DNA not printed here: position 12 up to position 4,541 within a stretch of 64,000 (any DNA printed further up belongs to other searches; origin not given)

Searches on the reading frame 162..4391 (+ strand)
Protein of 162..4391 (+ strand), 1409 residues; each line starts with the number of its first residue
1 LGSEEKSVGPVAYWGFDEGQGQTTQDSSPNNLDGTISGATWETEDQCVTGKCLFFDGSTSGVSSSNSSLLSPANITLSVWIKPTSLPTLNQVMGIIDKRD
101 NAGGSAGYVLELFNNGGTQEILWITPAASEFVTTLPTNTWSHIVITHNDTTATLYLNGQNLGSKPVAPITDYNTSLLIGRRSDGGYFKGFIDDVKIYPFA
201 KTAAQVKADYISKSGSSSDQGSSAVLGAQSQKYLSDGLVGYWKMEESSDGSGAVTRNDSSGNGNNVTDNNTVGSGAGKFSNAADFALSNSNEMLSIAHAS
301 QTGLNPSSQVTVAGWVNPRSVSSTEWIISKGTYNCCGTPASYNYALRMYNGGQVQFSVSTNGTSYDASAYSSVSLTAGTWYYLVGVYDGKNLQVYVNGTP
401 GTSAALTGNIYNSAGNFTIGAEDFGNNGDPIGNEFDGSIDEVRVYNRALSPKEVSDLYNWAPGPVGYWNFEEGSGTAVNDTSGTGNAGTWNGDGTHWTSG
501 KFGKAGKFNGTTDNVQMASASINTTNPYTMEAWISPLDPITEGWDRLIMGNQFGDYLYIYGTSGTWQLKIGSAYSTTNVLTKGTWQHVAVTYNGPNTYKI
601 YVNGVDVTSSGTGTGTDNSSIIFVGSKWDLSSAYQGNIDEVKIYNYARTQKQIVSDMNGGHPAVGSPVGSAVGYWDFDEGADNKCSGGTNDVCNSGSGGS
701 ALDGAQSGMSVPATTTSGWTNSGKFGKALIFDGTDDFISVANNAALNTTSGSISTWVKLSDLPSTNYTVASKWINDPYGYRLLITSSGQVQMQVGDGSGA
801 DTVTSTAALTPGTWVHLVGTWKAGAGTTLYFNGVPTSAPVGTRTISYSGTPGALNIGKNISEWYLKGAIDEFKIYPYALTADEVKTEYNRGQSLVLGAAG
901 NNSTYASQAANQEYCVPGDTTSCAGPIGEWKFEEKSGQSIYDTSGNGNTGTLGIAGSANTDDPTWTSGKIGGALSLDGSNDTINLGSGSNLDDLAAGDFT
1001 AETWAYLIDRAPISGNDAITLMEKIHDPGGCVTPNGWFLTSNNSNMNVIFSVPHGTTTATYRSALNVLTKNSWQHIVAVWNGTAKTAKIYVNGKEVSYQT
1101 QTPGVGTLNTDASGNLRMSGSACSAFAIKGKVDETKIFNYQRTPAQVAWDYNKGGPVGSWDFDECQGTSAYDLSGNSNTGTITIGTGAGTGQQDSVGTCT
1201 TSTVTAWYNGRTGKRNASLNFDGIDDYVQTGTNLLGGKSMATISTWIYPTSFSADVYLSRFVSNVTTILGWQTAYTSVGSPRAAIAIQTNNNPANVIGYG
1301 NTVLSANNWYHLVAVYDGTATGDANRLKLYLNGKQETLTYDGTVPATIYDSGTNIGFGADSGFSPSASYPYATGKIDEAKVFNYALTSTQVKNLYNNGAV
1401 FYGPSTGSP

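Call 9: search_protein_families(library=pfam, proteins=[window:162-4391:+], max_evalue=0.001)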
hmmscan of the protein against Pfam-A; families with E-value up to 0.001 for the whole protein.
window:162-4391:+ (1409 aa): 5 families
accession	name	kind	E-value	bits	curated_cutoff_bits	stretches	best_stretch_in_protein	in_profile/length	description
PF13385.13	Laminin_G_3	-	1.9e-141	466.8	27.6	6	302-455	12-151/151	Concanavalin A-like lectin/glucanases superfamily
PF02210.31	Laminin_G_2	-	3.4e-18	66.8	22.9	1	346-445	23-124/126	Laminin G domain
PF00054.30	Laminin_G_1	-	7e-10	39.7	24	0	348-449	25-130/131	Laminin G domain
PF02973.23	Sialidase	-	5.4e-08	33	26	0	389-455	116-182/189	Sialidase, N-terminal domain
PF00354.24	Pentaxin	-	3.2e-07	30.7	25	0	556-659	55-169/194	Pentaxin family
